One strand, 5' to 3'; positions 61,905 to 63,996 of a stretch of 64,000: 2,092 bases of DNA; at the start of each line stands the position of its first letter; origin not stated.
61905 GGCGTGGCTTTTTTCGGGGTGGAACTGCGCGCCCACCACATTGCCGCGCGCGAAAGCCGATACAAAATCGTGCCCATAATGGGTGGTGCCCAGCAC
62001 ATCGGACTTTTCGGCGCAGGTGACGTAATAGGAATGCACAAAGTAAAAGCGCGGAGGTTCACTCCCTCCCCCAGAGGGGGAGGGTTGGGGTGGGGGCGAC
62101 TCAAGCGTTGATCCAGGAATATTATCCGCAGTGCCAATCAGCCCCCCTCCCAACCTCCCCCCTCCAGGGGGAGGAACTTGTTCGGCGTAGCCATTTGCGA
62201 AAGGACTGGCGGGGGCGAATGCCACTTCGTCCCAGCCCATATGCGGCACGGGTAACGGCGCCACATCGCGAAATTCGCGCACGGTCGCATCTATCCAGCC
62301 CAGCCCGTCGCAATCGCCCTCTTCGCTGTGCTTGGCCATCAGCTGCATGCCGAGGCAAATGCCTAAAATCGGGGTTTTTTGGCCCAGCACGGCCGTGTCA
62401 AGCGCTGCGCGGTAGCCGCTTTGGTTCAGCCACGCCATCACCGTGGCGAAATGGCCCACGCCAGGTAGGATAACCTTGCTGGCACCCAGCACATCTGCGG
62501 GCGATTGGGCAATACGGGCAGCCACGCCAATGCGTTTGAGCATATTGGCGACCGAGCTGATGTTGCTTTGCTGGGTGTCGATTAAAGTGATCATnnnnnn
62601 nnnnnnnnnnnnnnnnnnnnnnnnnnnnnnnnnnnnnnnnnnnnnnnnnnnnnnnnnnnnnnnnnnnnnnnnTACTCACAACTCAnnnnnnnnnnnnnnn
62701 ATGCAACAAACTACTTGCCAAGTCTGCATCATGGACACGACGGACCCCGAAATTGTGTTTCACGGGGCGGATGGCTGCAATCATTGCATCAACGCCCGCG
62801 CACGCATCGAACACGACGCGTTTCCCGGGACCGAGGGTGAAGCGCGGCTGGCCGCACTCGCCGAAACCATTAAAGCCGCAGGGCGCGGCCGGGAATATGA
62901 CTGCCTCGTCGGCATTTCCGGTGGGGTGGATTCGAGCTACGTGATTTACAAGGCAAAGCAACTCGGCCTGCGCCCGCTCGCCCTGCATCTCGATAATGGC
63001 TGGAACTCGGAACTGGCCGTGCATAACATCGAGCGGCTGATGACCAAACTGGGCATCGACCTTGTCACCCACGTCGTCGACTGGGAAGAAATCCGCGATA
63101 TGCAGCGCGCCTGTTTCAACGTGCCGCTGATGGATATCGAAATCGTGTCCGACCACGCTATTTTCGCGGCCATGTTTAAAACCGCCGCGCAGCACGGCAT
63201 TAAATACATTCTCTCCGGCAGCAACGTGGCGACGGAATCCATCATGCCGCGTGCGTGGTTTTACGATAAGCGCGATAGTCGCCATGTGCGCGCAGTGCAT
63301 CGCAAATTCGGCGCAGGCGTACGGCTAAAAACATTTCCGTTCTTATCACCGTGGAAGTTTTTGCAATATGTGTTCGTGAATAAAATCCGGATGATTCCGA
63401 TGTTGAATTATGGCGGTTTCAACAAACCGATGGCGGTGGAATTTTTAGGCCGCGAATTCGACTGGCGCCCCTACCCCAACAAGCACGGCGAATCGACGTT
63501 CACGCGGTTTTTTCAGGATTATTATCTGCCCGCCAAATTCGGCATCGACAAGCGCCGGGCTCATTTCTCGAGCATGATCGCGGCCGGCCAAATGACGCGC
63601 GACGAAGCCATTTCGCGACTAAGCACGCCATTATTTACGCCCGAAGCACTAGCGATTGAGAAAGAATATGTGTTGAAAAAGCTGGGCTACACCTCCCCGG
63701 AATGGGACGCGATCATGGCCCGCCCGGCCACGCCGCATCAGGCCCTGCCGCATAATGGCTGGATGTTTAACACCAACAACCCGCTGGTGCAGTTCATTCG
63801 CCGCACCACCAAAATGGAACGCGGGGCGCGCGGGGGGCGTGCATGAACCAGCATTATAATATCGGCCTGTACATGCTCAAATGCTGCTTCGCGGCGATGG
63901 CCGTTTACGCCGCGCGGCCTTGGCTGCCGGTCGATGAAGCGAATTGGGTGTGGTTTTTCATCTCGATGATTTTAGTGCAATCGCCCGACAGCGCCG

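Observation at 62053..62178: Same palindromic element family inserted in frame in the hisH-like amidotransferase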

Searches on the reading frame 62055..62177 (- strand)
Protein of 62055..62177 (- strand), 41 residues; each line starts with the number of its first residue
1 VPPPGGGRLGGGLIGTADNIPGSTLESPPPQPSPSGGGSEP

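Call 51: find_homologous_proteins(query=window:62055-62177:-, max_evalue=1)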
Query seq(41 aa): no candidate shares three 5-residue words with the query. No homologue found.

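Call 61: search_protein_representatives(protein=window:62055-62177:-)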
Query: 41 residues. Proteins with E-value up to 0.001 (for the whole library): 4; up to 1e-10: 0; up to 1e-30: 0. The best 4 are listed.
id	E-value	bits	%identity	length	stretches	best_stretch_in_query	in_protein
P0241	3.8e-10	55.1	40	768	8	13-37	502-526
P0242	4.1e-08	48.7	56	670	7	4-20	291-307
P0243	1.8e-06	43.7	55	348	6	3-22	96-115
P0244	2.3e-05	40.2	56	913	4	3-22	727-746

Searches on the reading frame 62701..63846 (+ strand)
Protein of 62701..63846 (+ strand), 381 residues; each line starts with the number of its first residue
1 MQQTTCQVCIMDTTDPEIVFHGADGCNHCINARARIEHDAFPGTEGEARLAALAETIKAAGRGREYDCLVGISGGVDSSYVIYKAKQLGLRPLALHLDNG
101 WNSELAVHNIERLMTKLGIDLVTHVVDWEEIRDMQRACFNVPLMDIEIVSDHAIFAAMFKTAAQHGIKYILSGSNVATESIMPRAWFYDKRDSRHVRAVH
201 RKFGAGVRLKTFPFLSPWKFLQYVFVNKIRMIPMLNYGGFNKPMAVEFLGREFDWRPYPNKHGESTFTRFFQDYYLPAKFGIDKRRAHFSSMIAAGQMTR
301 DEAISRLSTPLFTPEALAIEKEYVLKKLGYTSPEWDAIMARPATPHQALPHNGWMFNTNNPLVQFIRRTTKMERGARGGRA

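Call 8: search_protein_families(library=ncbifam, proteins=[window:62701-63846:+])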
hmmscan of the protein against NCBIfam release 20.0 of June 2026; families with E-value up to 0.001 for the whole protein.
window:62701-63846:+ (381 aa): 2 families
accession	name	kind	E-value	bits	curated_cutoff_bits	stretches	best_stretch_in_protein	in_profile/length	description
TIGR03573.1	WbuX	subfamily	5.9e-81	272.6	203.2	1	4-339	2-343/344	N-acetyl sugar amidotransferase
TIGR00268.2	TIGR00268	equivalog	5.3e-06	25.9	150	1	67-176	15-121/259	ATP-dependent sacrificial sulfur transferase LarE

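Call 9: search_protein_families(library=pfam, proteins=[window:62701-63846:+])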
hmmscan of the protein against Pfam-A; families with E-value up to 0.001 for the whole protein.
window:62701-63846:+ (381 aa): 1 family
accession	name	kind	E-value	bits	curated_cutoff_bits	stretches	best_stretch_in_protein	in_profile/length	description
PF06508.19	QueC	-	0.00092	19.2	22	0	68-135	2-67/210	Queuosine biosynthesis protein QueC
